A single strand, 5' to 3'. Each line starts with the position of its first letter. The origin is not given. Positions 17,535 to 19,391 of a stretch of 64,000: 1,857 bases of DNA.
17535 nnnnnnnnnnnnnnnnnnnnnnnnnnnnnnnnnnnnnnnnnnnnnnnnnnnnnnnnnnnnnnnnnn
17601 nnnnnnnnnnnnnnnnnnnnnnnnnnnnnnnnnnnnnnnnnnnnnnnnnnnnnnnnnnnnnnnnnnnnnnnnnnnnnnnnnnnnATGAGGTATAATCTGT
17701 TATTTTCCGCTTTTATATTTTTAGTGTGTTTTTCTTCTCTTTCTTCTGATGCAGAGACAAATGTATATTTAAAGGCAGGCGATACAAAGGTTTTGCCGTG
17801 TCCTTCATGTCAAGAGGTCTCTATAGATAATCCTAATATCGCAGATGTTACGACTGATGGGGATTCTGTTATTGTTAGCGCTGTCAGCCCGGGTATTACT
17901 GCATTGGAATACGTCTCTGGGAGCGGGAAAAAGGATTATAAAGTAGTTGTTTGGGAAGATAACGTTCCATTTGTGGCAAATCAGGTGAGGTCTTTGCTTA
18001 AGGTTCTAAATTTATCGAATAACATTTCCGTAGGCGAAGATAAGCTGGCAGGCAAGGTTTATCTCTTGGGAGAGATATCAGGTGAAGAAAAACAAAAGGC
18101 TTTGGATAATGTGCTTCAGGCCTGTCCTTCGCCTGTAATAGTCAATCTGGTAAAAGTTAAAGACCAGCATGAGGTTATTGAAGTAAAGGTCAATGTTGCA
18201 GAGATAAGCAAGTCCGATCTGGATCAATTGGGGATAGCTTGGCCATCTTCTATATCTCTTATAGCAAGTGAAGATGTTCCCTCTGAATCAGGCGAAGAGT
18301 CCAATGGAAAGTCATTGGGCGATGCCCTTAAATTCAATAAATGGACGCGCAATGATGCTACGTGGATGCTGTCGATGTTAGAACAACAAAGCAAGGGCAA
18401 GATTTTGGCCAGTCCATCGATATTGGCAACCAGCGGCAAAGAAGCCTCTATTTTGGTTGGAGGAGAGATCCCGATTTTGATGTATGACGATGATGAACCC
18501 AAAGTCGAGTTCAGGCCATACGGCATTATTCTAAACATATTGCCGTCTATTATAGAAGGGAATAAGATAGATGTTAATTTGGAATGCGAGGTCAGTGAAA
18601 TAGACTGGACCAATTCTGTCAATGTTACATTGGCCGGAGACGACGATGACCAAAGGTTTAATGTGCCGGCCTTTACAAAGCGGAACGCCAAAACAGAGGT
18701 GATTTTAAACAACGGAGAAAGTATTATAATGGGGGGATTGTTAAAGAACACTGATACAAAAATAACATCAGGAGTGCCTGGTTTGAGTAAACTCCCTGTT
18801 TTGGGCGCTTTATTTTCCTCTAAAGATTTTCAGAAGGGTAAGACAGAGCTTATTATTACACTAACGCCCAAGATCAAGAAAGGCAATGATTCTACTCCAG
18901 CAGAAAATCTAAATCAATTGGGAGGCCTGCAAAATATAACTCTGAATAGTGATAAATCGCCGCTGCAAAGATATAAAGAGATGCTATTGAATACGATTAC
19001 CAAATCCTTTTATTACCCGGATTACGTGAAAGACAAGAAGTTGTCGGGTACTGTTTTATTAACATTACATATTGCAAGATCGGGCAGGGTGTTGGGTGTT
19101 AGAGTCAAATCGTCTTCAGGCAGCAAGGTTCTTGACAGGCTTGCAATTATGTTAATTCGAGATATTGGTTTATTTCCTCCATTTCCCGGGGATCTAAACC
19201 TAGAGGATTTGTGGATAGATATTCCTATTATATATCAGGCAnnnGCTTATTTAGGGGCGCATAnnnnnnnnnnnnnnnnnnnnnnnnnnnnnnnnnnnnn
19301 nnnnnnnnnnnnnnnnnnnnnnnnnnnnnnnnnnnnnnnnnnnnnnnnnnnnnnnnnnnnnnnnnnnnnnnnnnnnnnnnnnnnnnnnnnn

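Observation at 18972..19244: Secretin with a C-terminal TonB_C-like domain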

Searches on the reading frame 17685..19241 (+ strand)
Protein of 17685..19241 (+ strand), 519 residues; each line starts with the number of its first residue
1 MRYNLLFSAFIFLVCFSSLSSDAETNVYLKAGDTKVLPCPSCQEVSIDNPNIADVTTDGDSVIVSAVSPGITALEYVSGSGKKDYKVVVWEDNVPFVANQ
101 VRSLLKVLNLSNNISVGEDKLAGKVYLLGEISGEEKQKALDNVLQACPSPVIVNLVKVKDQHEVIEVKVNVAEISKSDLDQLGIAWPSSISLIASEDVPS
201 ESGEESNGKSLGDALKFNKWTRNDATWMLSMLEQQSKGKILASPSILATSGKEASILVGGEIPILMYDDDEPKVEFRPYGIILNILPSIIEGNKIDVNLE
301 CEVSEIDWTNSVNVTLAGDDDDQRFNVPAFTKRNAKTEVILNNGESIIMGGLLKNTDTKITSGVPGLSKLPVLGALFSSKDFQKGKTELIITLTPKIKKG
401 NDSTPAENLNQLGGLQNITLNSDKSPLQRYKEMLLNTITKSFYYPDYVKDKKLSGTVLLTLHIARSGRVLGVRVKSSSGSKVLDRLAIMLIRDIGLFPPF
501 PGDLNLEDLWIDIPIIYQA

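Call 3: search_protein_families(library=pfam, proteins=[window:17685-19241:+], max_evalue=1)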
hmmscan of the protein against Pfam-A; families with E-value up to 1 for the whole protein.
window:17685-19241:+ (519 aa): 5 families
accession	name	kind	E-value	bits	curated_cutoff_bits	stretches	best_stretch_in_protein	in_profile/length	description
PF00263.26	Secretin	-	1.5e-42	145.5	27.5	1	232-397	2-167/169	Bacterial type II and III secretion system protein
PF03544.19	TonB_C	-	2e-10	41.4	24.6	1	442-517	3-77/79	Gram-negative bacterial TonB protein C-terminal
PF13103.11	TonB_2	-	5.7e-06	26.8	22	1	430-503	4-76/85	TonB C terminal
PF13629.12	T2SS-T3SS_pil_N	-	3.7e-05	23.8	23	1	26-89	4-71/72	Pilus formation protein N terminal region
PF21937.1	Yop-YscD_ppl_2nd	-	0.012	15.7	27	1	101-146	8-52/67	YscD/CdsD-like Bon-like domain 2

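Call 4: search_protein_families(library=ncbifam, proteins=[window:17685-19241:+], max_evalue=1)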
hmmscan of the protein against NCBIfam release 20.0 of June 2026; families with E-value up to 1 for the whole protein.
window:17685-19241:+ (519 aa): 13 families
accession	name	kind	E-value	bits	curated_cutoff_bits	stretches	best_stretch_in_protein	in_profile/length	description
TIGR02517.1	type_II_gspD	equivalog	1.2e-38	133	351.35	1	166-400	339-592/600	type II secretion system secretin GspD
TIGR02515.1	IV_pilus_PilQ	subfamily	3.7e-29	102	284.35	1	229-397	265-426/428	type IV pilus secretin PilQ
TIGR02519.1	pilus_MshL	equivalog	3.8e-27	95.1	250.2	1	164-397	36-289/290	pilus (MSHA type) biogenesis protein MshL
TIGR02516.1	type_III_yscC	equivalog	9.1e-25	87.1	238.45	1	160-397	230-460/463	type III secretion system outer membrane ring subunit SctC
NF010083.0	PRK13568.1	equivalog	4.5e-21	75.1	554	1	227-397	254-416/419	DNA uptake porin HofQ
NF011873.0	PRK15346.1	equivalog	1.3e-18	67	524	1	131-384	238-480/499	EscC/YscC/HrcC family type III secretion system outer membrane ring protein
NF042912.1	Amuc_1098_fam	equivalog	2.8e-16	58.7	750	1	275-397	660-795/805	Amuc_1098 family type IV pilus outer membrane protein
NF007851.2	PRK10560.1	exception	1.9e-14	53.3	598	1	227-397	246-408/412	DNA uptake porin HofQ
TIGR01352.1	tonB_Cterm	subfamily_domain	8.2e-13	48.5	27.1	1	444-518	3-74/76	TonB family protein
TIGR02520.1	pilus_B_mal_scr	equivalog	4.9e-06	25.4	287.65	1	223-395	337-511/513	PilN family type IVB pilus formation outer membrane protein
TIGR02794.1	tolA_full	equivalog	0.00081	18.7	59.45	1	426-501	276-345/362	cell envelope integrity protein TolA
NF033768.1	myxo_SS_tail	domain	0.009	16.1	40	1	443-478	21-56/92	AgmX/PglI C-terminal domain-containing protein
TIGR00338.1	serB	equivalog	0.041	13.5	144.15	1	74-144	91-161/219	phosphoserine phosphatase SerB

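Call 5: find_homologous_proteins(query=window:17685-19241:+, max_evalue=0.00001)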
Query window:17685-19241:+ (519 aa): 211 proteins with E <= 0.00001 among 8000 candidates; the best 120 are listed.
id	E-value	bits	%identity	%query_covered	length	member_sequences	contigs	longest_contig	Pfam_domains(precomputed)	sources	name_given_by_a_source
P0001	0.0e+0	1136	100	100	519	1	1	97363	PF03544.20,PF13103.12,PF00263.27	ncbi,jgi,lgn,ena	-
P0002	3.5e-212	723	63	100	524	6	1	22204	PF03544.20,PF13629.13,PF00263.27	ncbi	-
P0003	6.2e-71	257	31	99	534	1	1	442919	PF03544.20,PF13629.13,PF13103.12,PF00263.27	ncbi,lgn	-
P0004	4.9e-70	254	32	94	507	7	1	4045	PF03544.20,PF13629.13,PF00263.27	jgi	jgi:pilus assembly protein CpaC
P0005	3.4e-69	252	30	98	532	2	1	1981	PF03544.20,PF13629.13,PF00263.27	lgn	-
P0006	1.8e-67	246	32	99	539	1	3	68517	PF03544.20,PF13629.13,PF13103.12,PF00263.27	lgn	-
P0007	2.8e-67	245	34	94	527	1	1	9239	PF03544.20,PF13629.13,PF13103.12,PF00263.27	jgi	-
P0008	1.6e-66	243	33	95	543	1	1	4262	PF03544.20,PF13629.13,PF00263.27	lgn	-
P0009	5.3e-65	238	31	98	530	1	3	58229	PF03544.20,PF13629.13,PF00263.27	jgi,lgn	-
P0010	1.6e-64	236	30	97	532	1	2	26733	PF03544.20,PF13629.13,PF00263.27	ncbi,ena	-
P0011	2.5e-63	232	31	97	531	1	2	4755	PF03544.20,PF13629.13,PF00263.27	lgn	-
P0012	3.8e-63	232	30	100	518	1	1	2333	PF03544.20,PF13629.13,PF13103.12,PF00263.27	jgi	jgi:pilus assembly protein CpaC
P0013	2.3e-62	229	30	99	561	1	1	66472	PF03544.20,PF13629.13,PF00263.27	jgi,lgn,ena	-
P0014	4.2e-62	228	31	99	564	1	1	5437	PF03544.20,PF13629.13,PF00263.27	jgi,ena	-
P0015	5.2e-62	228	32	99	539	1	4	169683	PF03544.20,PF13629.13,PF00263.27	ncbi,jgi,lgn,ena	-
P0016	9.2e-62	227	31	99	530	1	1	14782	PF03544.20,PF13629.13,PF13103.12,PF00263.27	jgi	-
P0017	1.5e-61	226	30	99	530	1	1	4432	PF03544.20,PF13629.13,PF13103.12,PF00263.27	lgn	-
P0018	2.4e-61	226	31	99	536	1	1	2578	PF03544.20,PF13629.13,PF00263.27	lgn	-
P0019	2.6e-61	226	32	94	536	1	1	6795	PF03544.20,PF13629.13,PF00263.27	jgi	jgi:pilus assembly protein CpaC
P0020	3.1e-61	225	32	99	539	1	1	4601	PF03544.20,PF13629.13,PF00263.27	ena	-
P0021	4.5e-61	225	32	99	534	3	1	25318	PF03544.20,PF13629.13,PF00263.27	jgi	-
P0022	4.8e-61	225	32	99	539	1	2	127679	PF03544.20,PF13629.13,PF00263.27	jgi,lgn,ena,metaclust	metaclust:\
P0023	7.0e-61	224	31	98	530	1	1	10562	PF03544.20,PF13629.13,PF00263.27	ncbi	-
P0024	9.8e-61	224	32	98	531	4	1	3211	PF03544.20,PF13629.13,PF00263.27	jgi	jgi:pilus assembly protein CpaC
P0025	2.0e-60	223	31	100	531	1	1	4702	PF03544.20,PF13629.13,PF00263.27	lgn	-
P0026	7.6e-60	221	31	99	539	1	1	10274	PF03544.20,PF13629.13,PF00263.27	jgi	-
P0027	5.5e-59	218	30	99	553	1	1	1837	PF03544.20,PF13629.13,PF00263.27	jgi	-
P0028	9.9e-59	217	31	99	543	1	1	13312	PF03544.20,PF13629.13,PF13103.12,PF00263.27,PF16693.11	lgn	-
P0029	2.9e-58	216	31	94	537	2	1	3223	PF03544.20,PF13629.13,PF00263.27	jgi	-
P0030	3.1e-58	216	30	98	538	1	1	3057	PF03544.20,PF13629.13,PF00263.27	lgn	-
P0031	1.0e-57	214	30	98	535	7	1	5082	PF03544.20,PF13629.13,PF00263.27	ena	-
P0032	1.1e-57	214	31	99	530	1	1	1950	PF03544.20,PF13629.13,PF00263.27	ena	-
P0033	2.9e-57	212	30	100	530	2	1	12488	PF03544.20,PF13629.13,PF00263.27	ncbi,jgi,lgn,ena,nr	ncbi:MAG: hypothetical protein COV71_04025 [Candidatus Omnitrophica bacterium CG11_big_fil_rev_8_21_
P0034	4.6e-57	212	30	99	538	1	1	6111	PF03544.20,PF13629.13,PF13103.12,PF00263.27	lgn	-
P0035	2.1e-56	210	31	93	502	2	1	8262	PF03544.20,PF13629.13,PF00263.27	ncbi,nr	ncbi:MAG: pilus assembly protein N-terminal domain-containing protein, partial [Candidatus Omnitroph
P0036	1.1e-55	207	31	98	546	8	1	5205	PF03544.20,PF13629.13,PF00263.27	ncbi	ncbi:MAG: TonB family protein [Nitrospirota bacterium]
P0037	1.8e-55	206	30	98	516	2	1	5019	PF03544.20,PF13629.13,PF00263.27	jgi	jgi:pilus assembly protein CpaC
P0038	2.1e-55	206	31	98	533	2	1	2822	PF03544.20,PF13629.13,PF00263.27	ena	-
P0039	1.0e-41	161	33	56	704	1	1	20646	PF04972.23,PF13629.13,PF00263.27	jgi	jgi:pilus assembly protein CpaC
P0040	1.2e-41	161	33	56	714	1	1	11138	PF04972.23,PF13629.13,PF00263.27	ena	-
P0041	1.2e-41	161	33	56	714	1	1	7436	PF04972.23,PF13629.13,PF00263.27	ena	-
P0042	8.4e-41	158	34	70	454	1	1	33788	PF13629.13,PF00263.27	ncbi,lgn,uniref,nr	ncbi:bacterial general secretion pathway protein d signature [Lucifera butyrica]|uniref:Bacterial ge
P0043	1.8e-40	157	33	56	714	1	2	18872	PF04972.23,PF13629.13,PF00263.27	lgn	-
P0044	3.9e-39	153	32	56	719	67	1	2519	PF04972.23,PF13629.13,PF00263.27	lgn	-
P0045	5.9e-39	152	35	56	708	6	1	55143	PF04972.23,PF13629.13,PF00263.27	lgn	-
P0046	5.4e-37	145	28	78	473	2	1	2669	PF13629.13,PF00263.27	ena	-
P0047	3.5e-36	143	27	82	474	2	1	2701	PF04972.23,PF13629.13,PF00263.27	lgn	-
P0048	3.8e-34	136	26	82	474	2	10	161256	PF04972.23,PF13629.13,PF00263.27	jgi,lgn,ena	-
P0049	1.8e-32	131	32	70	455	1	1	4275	PF13629.13,PF00263.27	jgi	jgi:pilus assembly protein CpaC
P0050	3.3e-32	130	32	71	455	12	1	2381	PF13629.13,PF00263.27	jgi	-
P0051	6.2e-32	129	35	47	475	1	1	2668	PF04972.23,PF13629.13,PF00263.27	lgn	-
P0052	2.3e-31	127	31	71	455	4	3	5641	PF13629.13,PF00263.27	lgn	-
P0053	2.3e-30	124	27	79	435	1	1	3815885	PF00263.27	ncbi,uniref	ncbi:pilus assembly protein [Bdellovibrio sp. HCB290]|uniref:pilus assembly protein n=1 Tax=Bdellovi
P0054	2.4e-30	124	33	53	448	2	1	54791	PF13629.13,PF00263.27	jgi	-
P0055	3.5e-30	123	33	53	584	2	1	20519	PF08666.18,PF13144.12,PF00263.27,PF16976.11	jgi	jgi:pilus assembly protein CpaC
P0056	6.2e-30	122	37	48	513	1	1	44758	PF13629.13,PF00263.27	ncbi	ncbi:MAG: type II and III secretion system protein family protein [Pseudomonadota bacterium]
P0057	1.5e-29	121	34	48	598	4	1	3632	PF13629.13,PF00263.27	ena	-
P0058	2.1e-29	120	29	73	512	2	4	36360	PF04972.23,PF13629.13,PF00263.27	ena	-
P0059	2.5e-29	120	35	46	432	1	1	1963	PF00263.27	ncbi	ncbi:Type II secretion system protein D precursor [compost metagenome]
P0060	3.6e-29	120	29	76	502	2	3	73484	PF04972.23,PF13629.13,PF00263.27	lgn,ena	-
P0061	5.1e-29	119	28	78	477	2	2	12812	PF13629.13,PF00263.27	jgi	jgi:pilus assembly protein CpaC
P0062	6.6e-29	119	40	34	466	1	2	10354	PF04972.23,PF13629.13,PF00263.27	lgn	-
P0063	8.0e-29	118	28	68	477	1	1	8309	PF04972.23,PF13629.13,PF00263.27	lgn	-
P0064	8.8e-29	118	30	77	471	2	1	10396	PF13629.13,PF00263.27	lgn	-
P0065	1.1e-28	118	30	75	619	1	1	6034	PF13629.13,PF00263.27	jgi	jgi:pilus assembly protein CpaC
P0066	2.1e-28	117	28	76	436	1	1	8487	PF00263.27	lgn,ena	-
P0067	4.3e-28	116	32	49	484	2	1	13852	PF13629.13,PF00263.27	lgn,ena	-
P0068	5.2e-28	116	31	48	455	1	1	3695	PF13629.13,PF00263.27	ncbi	-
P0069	5.9e-28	116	35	48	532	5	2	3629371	PF13629.13,PF00263.27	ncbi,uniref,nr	ncbi:type II and III secretion system protein family protein [Vogesella fluminis]|uniref:BON domain-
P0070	6.4e-28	116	34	48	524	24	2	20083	PF13629.13,PF00263.27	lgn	-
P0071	7.8e-28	115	28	75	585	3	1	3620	PF04972.23,PF13629.13,PF00263.27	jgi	jgi:pilus assembly protein CpaC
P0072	1.0e-27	115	33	47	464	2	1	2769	PF04972.23,PF13629.13,PF00263.27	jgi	jgi:pilus assembly protein CpaC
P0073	1.4e-27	114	30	73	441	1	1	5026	PF13629.13,PF00263.27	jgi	jgi:pilus assembly protein CpaC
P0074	1.8e-27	114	34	46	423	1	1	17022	PF00263.27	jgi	jgi:pilus assembly protein CpaC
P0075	1.9e-27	114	30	56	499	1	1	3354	PF13629.13,PF00263.27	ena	-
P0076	2.0e-27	114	30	46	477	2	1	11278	PF04972.23,PF13629.13,PF00263.27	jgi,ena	-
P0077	2.5e-27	114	34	48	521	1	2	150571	PF13629.13,PF00263.27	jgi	jgi:pilus assembly protein CpaC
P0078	2.9e-27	113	33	46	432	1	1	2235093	PF00263.27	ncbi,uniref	ncbi:pilus assembly protein [Bdellovibrio sp. HCB2-146]|uniref:pilus assembly protein n=1 Tax=Bdello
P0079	8.4e-27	112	27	76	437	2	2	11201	PF00263.27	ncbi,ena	-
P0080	8.8e-27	112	27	74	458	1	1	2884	PF13629.13,PF00263.27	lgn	-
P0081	2.1e-26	111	31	61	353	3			PF00263.27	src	-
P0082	3.3e-26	110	28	76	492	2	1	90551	PF04972.23,PF13629.13,PF00263.27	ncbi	-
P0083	3.9e-26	110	32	51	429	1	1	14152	PF00263.27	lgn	-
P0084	5.5e-26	109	29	72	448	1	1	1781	PF13629.13,PF00263.27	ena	-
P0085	6.9e-26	109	29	71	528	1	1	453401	PF13629.13,PF00263.27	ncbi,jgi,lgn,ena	jgi:pilus assembly protein CpaC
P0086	8.2e-26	109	36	38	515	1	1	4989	PF13629.13,PF00263.27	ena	-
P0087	8.3e-26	109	29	73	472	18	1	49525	PF13629.13,PF00263.27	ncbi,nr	ncbi:MAG: type II and III secretion system protein family protein [Nitrospira sp. CR2.1]|nr:type II 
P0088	8.3e-26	109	27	70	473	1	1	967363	PF04972.23,PF13629.13,PF00263.27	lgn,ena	-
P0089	1.0e-25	108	31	71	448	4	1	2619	PF13629.13,PF00263.27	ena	-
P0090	1.1e-25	108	28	69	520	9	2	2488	PF04972.23,PF13629.13,PF00263.27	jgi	jgi:pilus assembly protein CpaC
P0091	1.8e-25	107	41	33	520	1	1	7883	PF13629.13,PF00263.27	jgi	jgi:pilus assembly protein CpaC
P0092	2.1e-25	107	28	69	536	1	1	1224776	PF04972.23,PF13629.13,PF00263.27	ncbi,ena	-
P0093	2.1e-25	107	27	78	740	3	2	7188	PF04972.23,PF13629.13,PF00263.27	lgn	-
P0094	2.4e-25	107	37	45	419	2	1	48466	PF00263.27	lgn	-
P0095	3.3e-25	107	37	34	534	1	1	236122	PF13629.13,PF00263.27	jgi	jgi:pilus assembly protein CpaC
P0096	3.7e-25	106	32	48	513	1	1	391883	PF04972.23,PF13629.13,PF00263.27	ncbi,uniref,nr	ncbi:type II and III secretion system protein family protein [Vogesella indigofera]|uniref:type II a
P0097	5.3e-25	106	29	71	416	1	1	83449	PF13629.13,PF00263.27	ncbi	ncbi:MAG: type II and III secretion system protein family protein [Bryobacteraceae bacterium]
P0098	8.1e-25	105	27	75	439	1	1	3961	PF13629.13,PF00263.27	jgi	jgi:pilus assembly protein CpaC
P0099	1.6e-24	104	28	71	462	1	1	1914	PF13629.13,PF00263.27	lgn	-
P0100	1.8e-24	104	39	33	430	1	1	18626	PF13629.13,PF00263.27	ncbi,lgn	ncbi:MAG: type II and III secretion system protein family protein [Pseudomonadota bacterium]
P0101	1.8e-24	104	26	78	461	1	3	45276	PF04972.23,PF13629.13,PF00263.27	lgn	-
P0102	1.8e-24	104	36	34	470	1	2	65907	PF04972.23,PF13629.13,PF00263.27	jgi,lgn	jgi:pilus assembly protein CpaC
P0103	2.1e-24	104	30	52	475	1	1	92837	PF13629.13,PF00263.27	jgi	jgi:pilus assembly protein CpaC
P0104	3.0e-24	103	28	76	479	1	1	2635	PF13629.13,PF00263.27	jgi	-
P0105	3.1e-24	103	33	58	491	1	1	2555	PF13629.13,PF00263.27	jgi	jgi:pilus assembly protein CpaC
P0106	4.2e-24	103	36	35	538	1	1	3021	PF13629.13,PF00263.27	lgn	-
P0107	5.2e-24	103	34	31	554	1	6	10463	PF13629.13,PF00263.27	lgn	-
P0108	5.3e-24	103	28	68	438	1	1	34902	PF13629.13,PF00263.27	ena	-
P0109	5.6e-24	103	29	48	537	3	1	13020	PF04972.23,PF13629.13,PF00263.27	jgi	jgi:pilus assembly protein CpaC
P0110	6.6e-24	102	30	76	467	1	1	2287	PF04972.23,PF13629.13,PF00263.27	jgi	jgi:pilus assembly protein CpaC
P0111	7.1e-24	102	36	34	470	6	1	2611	PF04972.23,PF13629.13,PF00263.27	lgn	-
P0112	3.2e-23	100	32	48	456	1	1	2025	PF13629.13,PF00263.27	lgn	-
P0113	3.3e-23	100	30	47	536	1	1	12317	PF13629.13,PF00263.27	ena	-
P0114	3.8e-23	100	30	73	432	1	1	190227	PF13629.13,PF00263.27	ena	-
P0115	4.4e-23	100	30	50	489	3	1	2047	PF04972.23,PF13629.13,PF00263.27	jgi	-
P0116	5.2e-23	99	35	37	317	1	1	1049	PF00263.27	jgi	jgi:pilus assembly protein CpaC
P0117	5.7e-23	99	40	30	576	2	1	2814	PF13629.13,PF00263.27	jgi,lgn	jgi:pilus assembly protein CpaC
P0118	7.8e-23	99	27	48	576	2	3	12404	PF13629.13,PF00263.27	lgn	-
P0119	9.7e-23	98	29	68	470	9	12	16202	PF13629.13,PF00263.27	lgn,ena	-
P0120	1.2e-22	98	31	47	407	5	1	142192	PF00263.27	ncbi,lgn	-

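Call 14: find_related_loci(query=A1, collection=genome_contigs, flank=10000)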
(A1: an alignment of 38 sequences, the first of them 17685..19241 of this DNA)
Query A1 (519 aa) in genome_contigs; peptide patterns used: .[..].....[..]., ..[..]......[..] (x = any residue, [..] = any of these).
235 stretches matched a pattern; 218 encode a relative of the query (tblastn E <= 1e-3); the best 80 are kept; 80 distinct loci.
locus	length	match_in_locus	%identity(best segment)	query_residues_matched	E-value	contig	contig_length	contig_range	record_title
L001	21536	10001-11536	33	16-518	2e-82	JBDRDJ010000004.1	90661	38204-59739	MAG: Candidatus Omnitrophota bacterium isolate MEGAHIT-group-1.241 k141_9779397, whole genome shotgun sequence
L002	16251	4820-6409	33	9-518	1e-80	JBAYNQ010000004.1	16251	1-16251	MAG: Candidatus Omnitrophota bacterium isolate SO_2016_LW1_69 scaffold03640_LW64-88_2016, whole genome shotgun sequence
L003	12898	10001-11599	32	5-518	7e-80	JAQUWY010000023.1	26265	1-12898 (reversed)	MAG: Candidatus Omnitrophota bacterium isolate STD2_200 NODE_6554_length_26265_cov_5.448275_Sandtown_D2, whole genome sh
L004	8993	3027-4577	31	19-518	2e-76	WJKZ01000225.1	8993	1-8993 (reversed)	MAG: Candidatus Omnitrophota bacterium isolate RBin_191 k141_3888741, whole genome shotgun sequence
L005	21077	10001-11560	33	15-518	5e-76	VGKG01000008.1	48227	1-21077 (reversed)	MAG: Candidatus Omnitrophota bacterium isolate M_DeepCast_200m_m2_189 M_DeepCast_200m_m2_189_Ga0194113_10000582, whole g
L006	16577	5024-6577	31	4-517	4e-76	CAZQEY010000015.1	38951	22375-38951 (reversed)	MAG TPA_asm: uncultured Planctomycetales bacterium isolate binchicken_co178_242 genome assembly, contig: NODE_1634_lengt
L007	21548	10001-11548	31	16-518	5e-76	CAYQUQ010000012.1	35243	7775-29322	MAG TPA_asm: uncultured Planctomycetia bacterium isolate SRP200020_co1_304 genome assembly, contig: NODE_1573_length_352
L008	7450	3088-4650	33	5-518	4e-75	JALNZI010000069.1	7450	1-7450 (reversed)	MAG: Candidatus Omnitrophota bacterium isolate SO_2017_LW1 bin 10 NODE_9835_length_7450_cov_1.257818_LW64-88_2017, whole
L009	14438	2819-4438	31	2-518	6e-75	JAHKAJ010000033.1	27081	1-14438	MAG: Candidatus Omnitrophota bacterium isolate Undefined_mixed_planktonic.mb.33 Undefined_mixed_pl.mb.33_k141_1354937, w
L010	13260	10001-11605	34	5-518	1e-74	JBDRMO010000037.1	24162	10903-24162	MAG: Candidatus Omnitrophota bacterium isolate MEGAHIT-group-1.834 k141_12719162, whole genome shotgun sequence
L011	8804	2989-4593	32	9-518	2e-74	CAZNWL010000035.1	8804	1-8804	MAG TPA_asm: uncultured Planctomycetia bacterium isolate SRP098346_co1_239 genome assembly, contig: NODE_10642_length_88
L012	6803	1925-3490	31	5-518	1e-73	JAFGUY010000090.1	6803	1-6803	MAG: Candidatus Omnitrophota bacterium isolate ZodW_Metabat.114 k87_14152530, whole genome shotgun sequence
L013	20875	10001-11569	31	5-518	2e-73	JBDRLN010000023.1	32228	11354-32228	MAG: Candidatus Omnitrophota bacterium isolate MEGAHIT-group-1.780 k141_12512614, whole genome shotgun sequence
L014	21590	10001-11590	32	1-518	2e-73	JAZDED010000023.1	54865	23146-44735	MAG: Candidatus Omnitrophota bacterium isolate MEGAHIT-group-0.121 k141_19640796, whole genome shotgun sequence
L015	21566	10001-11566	31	11-519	2e-73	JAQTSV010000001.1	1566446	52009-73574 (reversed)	MAG: Candidatus Omnitrophota bacterium isolate STB_25 NODE_1_length_1566446_cov_7.163386_Sandtown_B, whole genome shotgu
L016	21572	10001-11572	33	3-518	9e-73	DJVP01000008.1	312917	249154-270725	MAG TPA_asm: Candidatus Omnitrophica bacterium UBA6253 UBA6253_contig_3534, whole genome shotgun sequence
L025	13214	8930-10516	32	19-518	2e-71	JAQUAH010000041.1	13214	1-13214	MAG: Candidatus Omnitrophota bacterium isolate STC_8 NODE_10641_length_13214_cov_2.765416_Sandtown_C, whole genome shotg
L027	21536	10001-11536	32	9-518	5e-71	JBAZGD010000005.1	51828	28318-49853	MAG: Candidatus Omnitrophota bacterium isolate SO_2017_LW3_36 NODE_1365_length_51828_cov_2.293341_LW162_2017, whole geno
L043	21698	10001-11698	30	2-519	4e-72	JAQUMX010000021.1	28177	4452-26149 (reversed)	MAG: Candidatus Omnitrophota bacterium isolate STD1_164 NODE_3450_length_28177_cov_5.341711_Sandtown_D1, whole genome sh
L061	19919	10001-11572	30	29-518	9e-67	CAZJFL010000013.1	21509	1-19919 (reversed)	MAG TPA_asm: uncultured Planctomycetales bacterium isolate SRP178699_co1_171 genome assembly, contig: NODE_2922_length_2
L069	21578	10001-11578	31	6-518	2e-66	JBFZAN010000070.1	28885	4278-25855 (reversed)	MAG: Candidatus Omnitrophota bacterium isolate PPR_0468 PPR_0468.fa_k121_473711, whole genome shotgun sequence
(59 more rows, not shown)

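Call 21: predict_structure(alignment_id=A1)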
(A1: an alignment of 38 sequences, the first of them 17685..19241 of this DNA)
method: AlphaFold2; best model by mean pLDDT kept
length: 519 residues; sequences in the alignment: 38
mean_pLDDT: 73.8   pTM: 0.41
mean pLDDT of the five models: 73.8, 72.8, 71.2, 70.9, 70.4
residues with pLDDT >= 90: 118; 70-90: 250; 50-70: 57; < 50: 94
segments of 3 or more residues with pLDDT < 50: 18-23, 185-217, 354-385, 401-421
pLDDT, mean of each block of 10 residues (from residue 1): 73 59 69 88 90 90 91 90 89 86 88 88 88 83 85 83 80 73 47 28 29 42 56 66 85 85 78 81 87 82 75 71 72 74 77 43 31 33 55 79 35 31 78 91 89 94 93 95 94 91 89 91
secondary structure, 60 per line:
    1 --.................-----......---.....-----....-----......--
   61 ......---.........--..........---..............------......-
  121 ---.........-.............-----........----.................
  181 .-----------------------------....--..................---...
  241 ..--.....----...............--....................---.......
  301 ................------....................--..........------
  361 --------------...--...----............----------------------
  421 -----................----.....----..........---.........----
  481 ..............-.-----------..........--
elements in order: H3-19 E25-30 E34-38 E44-47 E53-58 E61-66 E70-78 E81-90 H94-107 E114-119 E124-132 H134-146 E152-159 E164-175 H176-181 H211-214 E217-221 H222-234 E238-242 E245-249 E254-268 E271-290 E294-316 E323-342 E345-354 E387-398 H426-441 H446-450 E455-464 E468-476 H481-494 E508-517
